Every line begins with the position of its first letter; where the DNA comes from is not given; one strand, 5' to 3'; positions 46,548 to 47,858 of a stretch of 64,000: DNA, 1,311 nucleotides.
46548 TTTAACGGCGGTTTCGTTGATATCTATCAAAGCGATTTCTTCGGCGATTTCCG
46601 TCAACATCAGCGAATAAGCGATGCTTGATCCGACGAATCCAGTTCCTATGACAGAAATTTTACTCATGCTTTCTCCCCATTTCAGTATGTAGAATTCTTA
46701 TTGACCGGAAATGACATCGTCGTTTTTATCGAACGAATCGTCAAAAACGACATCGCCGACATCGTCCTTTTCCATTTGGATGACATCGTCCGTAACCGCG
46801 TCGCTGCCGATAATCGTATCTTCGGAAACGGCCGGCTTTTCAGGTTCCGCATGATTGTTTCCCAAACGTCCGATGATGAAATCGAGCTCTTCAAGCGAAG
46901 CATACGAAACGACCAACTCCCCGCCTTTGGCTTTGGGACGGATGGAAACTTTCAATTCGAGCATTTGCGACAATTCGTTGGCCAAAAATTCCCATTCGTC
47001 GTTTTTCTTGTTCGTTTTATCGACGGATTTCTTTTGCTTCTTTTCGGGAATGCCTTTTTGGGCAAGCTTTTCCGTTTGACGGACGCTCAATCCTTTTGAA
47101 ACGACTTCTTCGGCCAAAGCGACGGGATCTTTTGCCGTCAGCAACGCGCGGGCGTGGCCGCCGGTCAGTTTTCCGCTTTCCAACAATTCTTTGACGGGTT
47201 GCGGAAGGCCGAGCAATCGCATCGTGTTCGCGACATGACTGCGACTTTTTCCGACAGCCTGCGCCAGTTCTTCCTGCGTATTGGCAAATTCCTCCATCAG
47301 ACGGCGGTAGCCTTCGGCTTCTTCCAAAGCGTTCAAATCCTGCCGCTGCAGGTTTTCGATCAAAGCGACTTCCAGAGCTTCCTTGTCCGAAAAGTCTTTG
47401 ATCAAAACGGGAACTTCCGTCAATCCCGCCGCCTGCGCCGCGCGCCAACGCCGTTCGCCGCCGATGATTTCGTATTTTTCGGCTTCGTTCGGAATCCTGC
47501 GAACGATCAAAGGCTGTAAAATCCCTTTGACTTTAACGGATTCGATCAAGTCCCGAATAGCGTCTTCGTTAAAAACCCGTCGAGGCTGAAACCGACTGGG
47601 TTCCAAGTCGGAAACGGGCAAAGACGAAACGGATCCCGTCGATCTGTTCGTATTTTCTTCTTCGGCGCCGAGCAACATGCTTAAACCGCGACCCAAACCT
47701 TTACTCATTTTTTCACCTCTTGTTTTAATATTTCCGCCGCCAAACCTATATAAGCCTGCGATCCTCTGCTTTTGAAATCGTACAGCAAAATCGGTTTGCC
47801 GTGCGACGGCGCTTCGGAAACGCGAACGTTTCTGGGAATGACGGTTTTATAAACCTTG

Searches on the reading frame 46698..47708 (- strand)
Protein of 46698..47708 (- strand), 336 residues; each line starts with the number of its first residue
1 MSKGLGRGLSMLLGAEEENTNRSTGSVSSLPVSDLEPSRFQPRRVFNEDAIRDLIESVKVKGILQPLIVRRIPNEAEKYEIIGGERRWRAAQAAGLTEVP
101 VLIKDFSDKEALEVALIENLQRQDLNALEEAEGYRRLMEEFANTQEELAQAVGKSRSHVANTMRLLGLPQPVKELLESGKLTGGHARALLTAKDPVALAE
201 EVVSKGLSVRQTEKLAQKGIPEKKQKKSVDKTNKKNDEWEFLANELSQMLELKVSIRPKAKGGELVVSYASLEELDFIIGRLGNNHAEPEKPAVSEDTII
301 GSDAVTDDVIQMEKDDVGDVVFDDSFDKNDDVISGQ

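Call 4: search_protein_families(library=pfam, proteins=[window:46698-47708:-])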
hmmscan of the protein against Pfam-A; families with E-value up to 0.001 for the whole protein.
window:46698-47708:- (336 aa): 3 families
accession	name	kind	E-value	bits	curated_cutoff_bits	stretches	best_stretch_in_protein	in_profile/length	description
PF17762.8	HTH_ParB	-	2.1e-35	121.4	22.6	1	123-218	1-99/102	ParB HTH domain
PF02195.25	ParB_N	-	4.6e-35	120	26.3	1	27-121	3-95/95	ParB N-terminal domain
PF23552.2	ParB_C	-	9.1e-13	47.9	23.8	1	238-283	4-50/50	ParB dimerisation domain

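Call 14: search_solved_structures(query=window:46698-47708:-, show_alignments=3)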
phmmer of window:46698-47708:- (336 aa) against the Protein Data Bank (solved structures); distinct sequences matched with E-value up to 0.001: 18.
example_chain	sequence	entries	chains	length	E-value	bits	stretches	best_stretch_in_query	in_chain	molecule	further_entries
6t1f_A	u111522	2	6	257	2.2e-68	234.3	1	3-219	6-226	Chromosome-partitioning protein ParB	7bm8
7bnk_A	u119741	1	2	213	1.6e-55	192.1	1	26-222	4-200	ParB family protein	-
7o0n_A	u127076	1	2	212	1.1e-54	189.2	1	27-222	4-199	ParB family protein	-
7bnr_A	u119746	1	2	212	1.2e-54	189.1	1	27-222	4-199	ParB family protein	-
1vz0_A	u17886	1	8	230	6.6e-54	186.7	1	3-219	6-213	Chromosome-partitioning protein Spo0J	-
7ol9_A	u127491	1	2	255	4.2e-53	184.1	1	17-226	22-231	Nucleoid occlusion protein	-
7nfu_A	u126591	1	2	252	2.4e-49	171.7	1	19-223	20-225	Nucleoid occlusion protein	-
7ng0_A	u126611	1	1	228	4.4e-49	170.9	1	27-223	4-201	Nucleoid occlusion protein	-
6sdk_A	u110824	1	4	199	6.3e-47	163.8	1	27-218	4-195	Stage 0 sporulation protein J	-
4umk_A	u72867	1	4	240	2.7e-43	151.8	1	3-217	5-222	PROBABLE CHROMOSOME-PARTITIONING PROTEIN PARB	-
6s6h_A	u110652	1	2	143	7.6e-38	134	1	111-221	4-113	Chromosome-partitioning protein ParB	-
6y93_A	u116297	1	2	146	4.4e-25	92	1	110-226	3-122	Nucleoid occlusion protein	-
8qa8_A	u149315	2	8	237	2.7e-12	50.1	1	29-183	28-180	Transcriptional repressor protein KorB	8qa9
1vk1_A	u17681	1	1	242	4.3e-06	29.7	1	35-143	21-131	Conserved hypothetical protein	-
1r71_A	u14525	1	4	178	0.00012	24.9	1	87-192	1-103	Transcriptional repressor protein korB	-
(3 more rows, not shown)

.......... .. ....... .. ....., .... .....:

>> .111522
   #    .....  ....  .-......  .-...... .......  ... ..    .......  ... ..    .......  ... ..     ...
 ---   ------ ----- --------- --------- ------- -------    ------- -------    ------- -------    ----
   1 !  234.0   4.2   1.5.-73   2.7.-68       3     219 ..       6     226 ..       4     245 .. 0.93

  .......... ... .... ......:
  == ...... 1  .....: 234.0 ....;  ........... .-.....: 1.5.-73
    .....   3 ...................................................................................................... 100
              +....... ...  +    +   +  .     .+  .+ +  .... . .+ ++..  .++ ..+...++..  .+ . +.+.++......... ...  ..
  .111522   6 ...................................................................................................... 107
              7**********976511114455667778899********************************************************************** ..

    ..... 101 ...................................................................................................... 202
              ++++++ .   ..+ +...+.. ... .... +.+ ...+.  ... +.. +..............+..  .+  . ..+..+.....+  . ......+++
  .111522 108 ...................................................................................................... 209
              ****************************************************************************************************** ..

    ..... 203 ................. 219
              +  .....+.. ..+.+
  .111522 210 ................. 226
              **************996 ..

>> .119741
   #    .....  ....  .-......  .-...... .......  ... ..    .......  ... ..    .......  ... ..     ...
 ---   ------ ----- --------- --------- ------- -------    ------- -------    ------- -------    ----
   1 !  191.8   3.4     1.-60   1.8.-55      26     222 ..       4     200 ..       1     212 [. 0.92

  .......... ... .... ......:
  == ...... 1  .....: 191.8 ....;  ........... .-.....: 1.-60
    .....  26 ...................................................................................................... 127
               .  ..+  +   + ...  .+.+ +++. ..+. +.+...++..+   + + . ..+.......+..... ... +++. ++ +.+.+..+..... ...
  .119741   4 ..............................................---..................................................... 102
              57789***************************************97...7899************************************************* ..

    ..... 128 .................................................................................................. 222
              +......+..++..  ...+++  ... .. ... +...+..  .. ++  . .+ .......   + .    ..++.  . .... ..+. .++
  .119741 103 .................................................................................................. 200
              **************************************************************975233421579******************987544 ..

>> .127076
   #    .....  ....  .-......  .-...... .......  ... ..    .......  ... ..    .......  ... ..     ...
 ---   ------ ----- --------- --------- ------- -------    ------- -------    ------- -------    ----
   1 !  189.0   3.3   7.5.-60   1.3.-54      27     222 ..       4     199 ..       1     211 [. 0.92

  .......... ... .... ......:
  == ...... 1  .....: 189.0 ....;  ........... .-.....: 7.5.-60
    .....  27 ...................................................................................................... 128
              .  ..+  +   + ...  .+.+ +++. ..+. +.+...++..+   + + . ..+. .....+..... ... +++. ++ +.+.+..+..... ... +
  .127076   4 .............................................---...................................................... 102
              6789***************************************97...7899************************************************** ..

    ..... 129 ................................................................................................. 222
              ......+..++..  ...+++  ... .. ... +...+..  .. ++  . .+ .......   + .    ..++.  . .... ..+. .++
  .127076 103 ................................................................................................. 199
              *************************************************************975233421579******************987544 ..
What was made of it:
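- On Chromosomal ParABS centromere (parS): This ParB has Q145, G153, K154, S155, R156, N161, G184 and R187, mapped through the gap-free alignment to 6T1F (call 14).
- The recognition helix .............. is identical and the GERRWRA motif is present (call 14).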

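Call 16: search_protein_families(library=ncbifam, proteins=[window:46698-47708:-])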
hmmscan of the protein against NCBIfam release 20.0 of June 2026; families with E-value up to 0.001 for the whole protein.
window:46698-47708:- (336 aa): 8 families
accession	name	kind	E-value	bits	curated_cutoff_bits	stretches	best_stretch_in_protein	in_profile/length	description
TIGR04285.1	nucleoid_noc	exception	2.2e-71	240.2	315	1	27-251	2-227/255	nucleoid occlusion protein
TIGR00180.1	parB_part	domain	5.9e-61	205.5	58.45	1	27-194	5-174/186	ParB/RepB/Spo0J family partition protein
TIGR03734.1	PRTRC_parB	hypoth_equivalog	4.2e-34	118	278.6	1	41-217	7-187/555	PRTRC system ParB family protein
TIGR03454.1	partition_RepB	equivalog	3.2e-18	66.2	201.5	1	22-165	59-200/325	plasmid partitioning protein RepB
NF010406.0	PRK13832.1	subfamily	1.4e-14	53.5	640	1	47-167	25-143/578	plasmid partitioning protein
NF010440.0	PRK13866.1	equivalog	4.6e-09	35.9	522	1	30-139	68-177/336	plasmid partitioning protein RepB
NF053625.1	SerKinSerKArch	equivalog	2.5e-08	33.4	380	1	46-110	30-94/244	ADP-dependent L-serine kinase SerK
NF010252.0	PRK13698.1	equivalog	1.6e-07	30.5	274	1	45-176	83-210/323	ParB/RepB/Spo0J family plasmid partition protein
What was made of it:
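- The chromosomal-type architecture and the similarity to Caulobacter ParB dominate (calls 4, 14, 16).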

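Call 17: find_homologous_proteins(query=window:46698-47708:-, max_evalue=1e-30)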
Query window:46698-47708:- (336 aa): 8000 proteins with E <= 1e-30 among 8000 candidates; the best 120 are listed.
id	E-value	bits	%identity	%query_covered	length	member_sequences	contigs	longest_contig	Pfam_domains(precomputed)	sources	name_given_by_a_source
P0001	2.2e-209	712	100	100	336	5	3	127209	PF17762.9,PF23552.3,PF02195.27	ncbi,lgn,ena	-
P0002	3.9e-183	626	90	97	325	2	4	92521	PF17762.9,PF23552.3,PF02195.27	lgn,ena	-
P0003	2.1e-123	430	65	99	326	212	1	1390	PF17762.9,PF23552.3,PF02195.27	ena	-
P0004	2.8e-123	429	66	99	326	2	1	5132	PF17762.9,PF23552.3,PF02195.27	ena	-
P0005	3.3e-123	429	64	99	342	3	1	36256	PF17762.9,PF23552.3,PF02195.27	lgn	-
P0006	6.6e-123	428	65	99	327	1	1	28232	PF17762.9,PF23552.3,PF02195.27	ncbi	-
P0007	1.0e-122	428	64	99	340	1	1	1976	PF17762.9,PF23552.3,PF02195.27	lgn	-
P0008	2.0e-122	427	66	99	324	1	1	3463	PF17762.9,PF23552.3,PF02195.27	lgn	-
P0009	2.1e-122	427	64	99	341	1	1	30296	PF17762.9,PF23552.3,PF02195.27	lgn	-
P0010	2.5e-122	426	64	99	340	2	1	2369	PF17762.9,PF23552.3,PF02195.27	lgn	-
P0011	2.9e-122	426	65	99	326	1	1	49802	PF17762.9,PF23552.3,PF02195.27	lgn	-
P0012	3.8e-122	426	64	99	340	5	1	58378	PF17762.9,PF23552.3,PF02195.27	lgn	-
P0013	9.5e-122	424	64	99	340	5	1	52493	PF17762.9,PF23552.3,PF02195.27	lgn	-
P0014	1.2e-121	424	65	99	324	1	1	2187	PF17762.9,PF23552.3,PF02195.27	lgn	-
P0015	1.6e-121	424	66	99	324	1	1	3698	PF17762.9,PF23552.3,PF02195.27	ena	-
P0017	2.7e-121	423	66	99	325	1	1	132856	PF17762.9,PF23552.3,PF02195.27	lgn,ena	-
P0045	4.5e-118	412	63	99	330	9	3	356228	PF17762.9,PF23552.3,PF02195.27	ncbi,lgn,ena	-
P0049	2.1e-117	410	64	99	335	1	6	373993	PF17762.9,PF23552.3,PF02195.27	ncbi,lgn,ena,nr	ncbi:MAG: ParB/RepB/Spo0J family partition protein [Alphaproteobacteria bacterium]|nr:ParB/RepB/Spo0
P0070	3.9e-112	393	60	98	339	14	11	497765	PF17762.9,PF23552.3,PF02195.27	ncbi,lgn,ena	-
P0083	5.9e-99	350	56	97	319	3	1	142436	PF17762.9,PF23552.3,PF02195.27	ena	-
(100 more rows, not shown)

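Call 19: find_related_loci(query=A1, collection=genome_contigs, flank=10000)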
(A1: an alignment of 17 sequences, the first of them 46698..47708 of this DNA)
Query A1 (336 aa) in genome_contigs; peptide patterns used: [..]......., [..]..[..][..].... (x = any residue, [..] = any of these).
600 stretches matched a pattern (row limit reached: there are more); 599 encode a relative of the query (tblastn E <= 1e-3); the best 80 are kept; 80 distinct loci.
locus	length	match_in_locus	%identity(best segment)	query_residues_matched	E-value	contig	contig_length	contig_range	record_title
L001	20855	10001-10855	55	3-284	5e-94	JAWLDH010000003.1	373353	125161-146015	MAG: Rhodospirillaceae bacterium isolate 15dZY3.bin.99 NODE_32_length_373353_cov_20.381799, whole genome shotgun sequenc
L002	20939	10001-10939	50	5-307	7e-89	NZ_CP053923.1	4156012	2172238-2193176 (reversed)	Defluviicoccus vanus strain Ben 114 chromosome, complete genome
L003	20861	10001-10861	53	4-284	1e-87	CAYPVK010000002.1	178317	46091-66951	MAG TPA_asm: uncultured Lactobacillales bacterium isolate SRP313737_co1_115 genome assembly, contig: NODE_68_length_1783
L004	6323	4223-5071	52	3-282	2e-86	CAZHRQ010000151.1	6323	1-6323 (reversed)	MAG TPA_asm: uncultured Rhodobacterales bacterium isolate SRP141376_co5_168 genome assembly, contig: NODE_29069_length_6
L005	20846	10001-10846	50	5-282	2e-84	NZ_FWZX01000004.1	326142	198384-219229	Tistlia consotensis USBA 355, whole genome shotgun sequence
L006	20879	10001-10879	51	3-285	3e-84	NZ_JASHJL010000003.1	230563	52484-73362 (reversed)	Mameliella sp. MMSF_3455 NODE_3_length_230563_cov_29.866356, whole genome shotgun sequence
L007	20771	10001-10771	53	32-282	8e-84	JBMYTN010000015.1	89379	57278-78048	MAG: Rhodospirillaceae bacterium isolate ME_XS_2211_2_bin_58 ME_XS_2211_2_bin_58_15, whole genome shotgun sequence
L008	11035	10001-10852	52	3-284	2e-83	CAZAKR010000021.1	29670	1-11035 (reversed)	MAG TPA_asm: uncultured Rhodospirillaceae bacterium isolate SRP200020_co1_310 genome assembly, contig: NODE_2056_length_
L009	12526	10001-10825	50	5-282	3e-83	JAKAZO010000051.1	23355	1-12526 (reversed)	MAG: Proteobacteria bacterium isolate ZJ1.bin42 NODE_2727_length_23355_cov_21.107973, whole genome shotgun sequence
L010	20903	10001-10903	49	3-284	5e-83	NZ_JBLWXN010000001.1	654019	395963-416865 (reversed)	MAG: Terasakiella sp. isolate EA21-01 A21.003.metabat.1RE.5K@1, whole genome shotgun sequence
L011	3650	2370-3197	52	5-282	1e-82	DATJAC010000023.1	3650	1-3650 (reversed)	MAG TPA_asm: Alphaproteobacteria bacterium isolate SMAG_U15317 k141_2445340, whole genome shotgun sequence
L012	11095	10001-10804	51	5-279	5e-82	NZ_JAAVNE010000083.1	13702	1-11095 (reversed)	Falsiroseomonas selenitidurans strain BU-1 NODE_80_length_13702_cov_175.931329_1, whole genome shotgun sequence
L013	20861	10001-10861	48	3-285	9e-82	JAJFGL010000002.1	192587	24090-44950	MAG: Kiloniellaceae bacterium isolate OFTM267 OFTM267_1, whole genome shotgun sequence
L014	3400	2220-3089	48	5-283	1e-81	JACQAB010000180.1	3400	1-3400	MAG: Proteobacteria bacterium isolate NC_groundwater_905_Pr1_S-0.2um_57_15 Montesol18-Sp2_coassembly_scaffold_932696, wh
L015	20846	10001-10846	50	5-282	1e-83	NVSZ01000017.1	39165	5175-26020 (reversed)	MAG: Rhodospirillaceae bacterium isolate NORP128 Contig_source1383C_2300, whole genome shotgun sequence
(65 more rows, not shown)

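Call 22: find_encoding_contigs(protein=P0002, flank=10000, max_places=1)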
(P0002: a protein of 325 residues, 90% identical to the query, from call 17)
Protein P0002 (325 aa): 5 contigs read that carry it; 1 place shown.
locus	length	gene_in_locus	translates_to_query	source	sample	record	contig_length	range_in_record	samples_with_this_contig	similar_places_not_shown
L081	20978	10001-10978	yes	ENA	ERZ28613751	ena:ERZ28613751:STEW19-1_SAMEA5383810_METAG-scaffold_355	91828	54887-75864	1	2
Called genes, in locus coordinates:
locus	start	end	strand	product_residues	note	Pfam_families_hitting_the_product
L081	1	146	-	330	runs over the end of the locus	PF03562:MltA, PF06725:3D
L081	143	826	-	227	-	PF04280:Tim44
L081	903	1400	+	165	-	PF02556:SecB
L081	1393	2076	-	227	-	PF00929:RNase_T, PF01612:DNA_pol_A_exo1 (faint), PF13482:RNase_H_2 (faint)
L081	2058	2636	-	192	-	PF01121:CoaE, PF13238:AAA_18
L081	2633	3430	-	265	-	PF08501:Shikimate_dh_N, PF01488:Shikimate_DH (weak), PF18317:SDH_C (faint)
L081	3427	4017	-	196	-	PF02545:Maf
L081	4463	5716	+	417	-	PF07498:Rho_N, PF07497:Rho_RNA_bind, PF00006:ATP-synt_ab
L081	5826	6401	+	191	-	PF00210:Ferritin (weak), PF02915:Rubrerythrin, PF21349:RUBY_RBDX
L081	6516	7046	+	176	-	PF00227:Proteasome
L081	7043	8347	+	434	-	PF00004:AAA (weak), PF07728:AAA_5 (faint), PF07724:AAA_2, PF00004:AAA (weak)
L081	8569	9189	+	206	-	PF02527:GidB, PF05175:MTS (weak), PF13847:Methyltransf_31 (weak)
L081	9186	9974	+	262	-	PF06564:CBP_BcsQ (weak), PF09140:MipZ, PF10609:ParA, PF13614:AAA_31, PF00142:Fer4_NifH (weak), PF01656:CbiA, PF02374:ArsA_ATPase (weak)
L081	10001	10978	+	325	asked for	PF02195:ParB_N, PF17762:HTH_ParB, PF23552:ParB_C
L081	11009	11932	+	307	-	PF00056:Ldh_1_N, PF03721:UDPG_MGDP_dh_N (faint), PF02866:Ldh_1_C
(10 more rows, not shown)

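Call 23: find_encoding_contigs(protein=P0017, flank=10000, max_places=1)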
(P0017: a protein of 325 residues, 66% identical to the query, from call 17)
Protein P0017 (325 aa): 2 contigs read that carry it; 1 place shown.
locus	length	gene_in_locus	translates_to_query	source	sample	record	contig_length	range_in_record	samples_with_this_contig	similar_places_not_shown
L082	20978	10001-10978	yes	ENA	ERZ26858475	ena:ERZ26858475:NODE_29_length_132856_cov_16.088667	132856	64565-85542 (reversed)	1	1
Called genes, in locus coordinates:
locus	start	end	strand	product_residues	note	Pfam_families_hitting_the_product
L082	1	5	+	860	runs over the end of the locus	PF00133:tRNA-synt_1, PF01406:tRNA-synt_1e (faint), PF09334:tRNA-synt_1g, PF13603:tRNA-synt_1_2, PF00133:tRNA-synt_1, PF08264:Anticodon_1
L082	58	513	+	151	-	PF04390:LptE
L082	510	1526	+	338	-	-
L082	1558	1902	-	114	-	PF01381:HTH_3, PF13443:HTH_26 (faint)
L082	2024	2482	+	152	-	-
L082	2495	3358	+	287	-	-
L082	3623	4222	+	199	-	PF27257:HI_0787_N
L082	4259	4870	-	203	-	PF12682:Flavodoxin_4, PF12641:Flavodoxin_3 (faint), PF12724:Flavodoxin_5 (faint)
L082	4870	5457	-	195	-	PF00475:IGPD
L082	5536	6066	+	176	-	PF00227:Proteasome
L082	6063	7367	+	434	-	PF13191:AAA_16 (faint), PF00004:AAA (weak), PF07728:AAA_5 (faint), PF07724:AAA_2, PF00004:AAA (weak)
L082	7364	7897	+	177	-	PF02417:Chromate_transp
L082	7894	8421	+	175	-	PF02417:Chromate_transp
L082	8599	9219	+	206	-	PF02527:GidB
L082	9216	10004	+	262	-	PF00142:Fer4_NifH (weak), PF02374:ArsA_ATPase (weak), PF06564:CBP_BcsQ, PF09140:MipZ, PF10609:ParA, PF13614:AAA_31, PF00448:SRP54 (faint), PF01656:CbiA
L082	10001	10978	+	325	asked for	PF02195:ParB_N, PF17762:HTH_ParB, PF23552:ParB_C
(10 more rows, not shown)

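Call 24: find_encoding_contigs(protein=P0045, flank=10000, max_places=1)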
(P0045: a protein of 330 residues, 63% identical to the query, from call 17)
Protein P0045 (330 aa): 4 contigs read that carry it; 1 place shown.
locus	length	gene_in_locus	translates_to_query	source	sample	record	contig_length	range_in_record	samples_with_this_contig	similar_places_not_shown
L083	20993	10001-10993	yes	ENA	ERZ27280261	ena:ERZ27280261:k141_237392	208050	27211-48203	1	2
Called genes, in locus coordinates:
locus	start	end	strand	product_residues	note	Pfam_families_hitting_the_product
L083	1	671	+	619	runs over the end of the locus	PF02518:HATPase_c, PF13589:HATPase_c_3, PF00183:HSP90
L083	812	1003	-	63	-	-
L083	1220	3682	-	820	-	-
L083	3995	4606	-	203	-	PF12682:Flavodoxin_4, PF12641:Flavodoxin_3 (faint), PF12724:Flavodoxin_5 (faint)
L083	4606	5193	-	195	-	PF00475:IGPD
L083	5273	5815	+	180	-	PF00227:Proteasome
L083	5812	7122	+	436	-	PF00493:MCM (faint), PF05496:RuvB_N (faint), PF00004:AAA (weak), PF07728:AAA_5 (faint), PF07724:AAA_2, PF00004:AAA (weak)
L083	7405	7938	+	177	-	PF02417:Chromate_transp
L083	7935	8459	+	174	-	PF02417:Chromate_transp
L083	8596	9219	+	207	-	PF02527:GidB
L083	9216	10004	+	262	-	PF00142:Fer4_NifH (weak), PF02374:ArsA_ATPase, PF06564:CBP_BcsQ, PF09140:MipZ, PF10609:ParA, PF13614:AAA_31, PF01656:CbiA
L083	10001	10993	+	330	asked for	PF02195:ParB_N, PF17762:HTH_ParB, PF23552:ParB_C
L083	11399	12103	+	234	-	-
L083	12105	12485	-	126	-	PF08378:NERD (weak), PF02021:UPF0102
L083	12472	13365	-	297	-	PF00590:TP_methylase, PF23016:RsmI_C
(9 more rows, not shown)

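Call 25: find_encoding_contigs(protein=P0049, flank=10000, max_places=1)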
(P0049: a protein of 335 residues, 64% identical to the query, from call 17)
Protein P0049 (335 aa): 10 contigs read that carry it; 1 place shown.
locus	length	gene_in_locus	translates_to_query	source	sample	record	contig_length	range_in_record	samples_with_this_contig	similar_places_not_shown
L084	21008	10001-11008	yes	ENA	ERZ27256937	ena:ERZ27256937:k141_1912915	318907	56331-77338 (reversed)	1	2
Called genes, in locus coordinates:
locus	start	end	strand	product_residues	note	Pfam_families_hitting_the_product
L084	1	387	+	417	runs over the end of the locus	PF07498:Rho_N, PF07497:Rho_RNA_bind, PF00006:ATP-synt_ab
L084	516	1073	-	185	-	-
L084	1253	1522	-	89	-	-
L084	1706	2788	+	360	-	PF00465:Fe-ADH, PF13685:Fe-ADH_2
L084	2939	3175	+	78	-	PF00196:GerE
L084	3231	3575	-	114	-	PF13560:HTH_31 (weak), PF01381:HTH_3, PF13443:HTH_26 (weak)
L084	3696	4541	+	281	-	-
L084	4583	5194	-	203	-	PF03358:FMN_red (weak), PF12682:Flavodoxin_4, PF12641:Flavodoxin_3 (faint), PF12724:Flavodoxin_5 (faint)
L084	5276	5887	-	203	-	PF12682:Flavodoxin_4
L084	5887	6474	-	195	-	PF00475:IGPD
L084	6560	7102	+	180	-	PF00227:Proteasome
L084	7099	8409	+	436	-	PF00493:MCM (faint), PF00004:AAA (weak), PF07728:AAA_5 (faint), PF07724:AAA_2, PF00004:AAA (weak)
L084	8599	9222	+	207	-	PF02527:GidB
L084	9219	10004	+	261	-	PF00142:Fer4_NifH (weak), PF02374:ArsA_ATPase, PF06564:CBP_BcsQ, PF09140:MipZ, PF10609:ParA, PF13614:AAA_31, PF00448:SRP54 (faint), PF01656:CbiA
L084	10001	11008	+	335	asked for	PF02195:ParB_N, PF17762:HTH_ParB, PF23552:ParB_C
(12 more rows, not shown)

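Call 26: find_encoding_contigs(protein=P0070, flank=10000, max_places=1)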
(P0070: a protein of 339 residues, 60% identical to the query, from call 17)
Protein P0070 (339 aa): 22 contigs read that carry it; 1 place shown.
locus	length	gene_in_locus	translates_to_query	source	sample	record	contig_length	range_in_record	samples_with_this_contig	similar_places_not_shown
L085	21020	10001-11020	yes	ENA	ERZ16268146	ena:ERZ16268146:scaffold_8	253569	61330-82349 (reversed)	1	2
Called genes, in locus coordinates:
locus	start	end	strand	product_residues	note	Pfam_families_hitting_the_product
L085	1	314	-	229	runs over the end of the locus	PF00929:RNase_T, PF13482:RNase_H_2 (faint)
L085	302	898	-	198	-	PF01121:CoaE, PF13238:AAA_18 (weak)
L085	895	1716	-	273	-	PF08501:Shikimate_dh_N, PF01488:Shikimate_DH (weak), PF18317:SDH_C (weak)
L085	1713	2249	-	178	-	PF02545:Maf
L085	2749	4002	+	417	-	PF07498:Rho_N, PF07497:Rho_RNA_bind, PF00006:ATP-synt_ab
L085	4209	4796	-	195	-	PF00475:IGPD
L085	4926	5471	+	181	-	PF00227:Proteasome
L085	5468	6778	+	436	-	PF00493:MCM (faint), PF00004:AAA (weak), PF07728:AAA_5 (faint), PF07724:AAA_2, PF00004:AAA (weak)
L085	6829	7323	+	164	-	-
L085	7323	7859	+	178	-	PF02417:Chromate_transp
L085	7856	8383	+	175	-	PF02417:Chromate_transp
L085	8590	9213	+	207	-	PF02527:GidB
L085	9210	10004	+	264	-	PF00142:Fer4_NifH, PF02374:ArsA_ATPase, PF06564:CBP_BcsQ, PF09140:MipZ, PF10609:ParA, PF13614:AAA_31, PF00448:SRP54 (faint), PF01656:CbiA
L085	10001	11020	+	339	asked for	PF02195:ParB_N, PF17762:HTH_ParB, PF23552:ParB_C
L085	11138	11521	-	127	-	PF08378:NERD (weak), PF02021:UPF0102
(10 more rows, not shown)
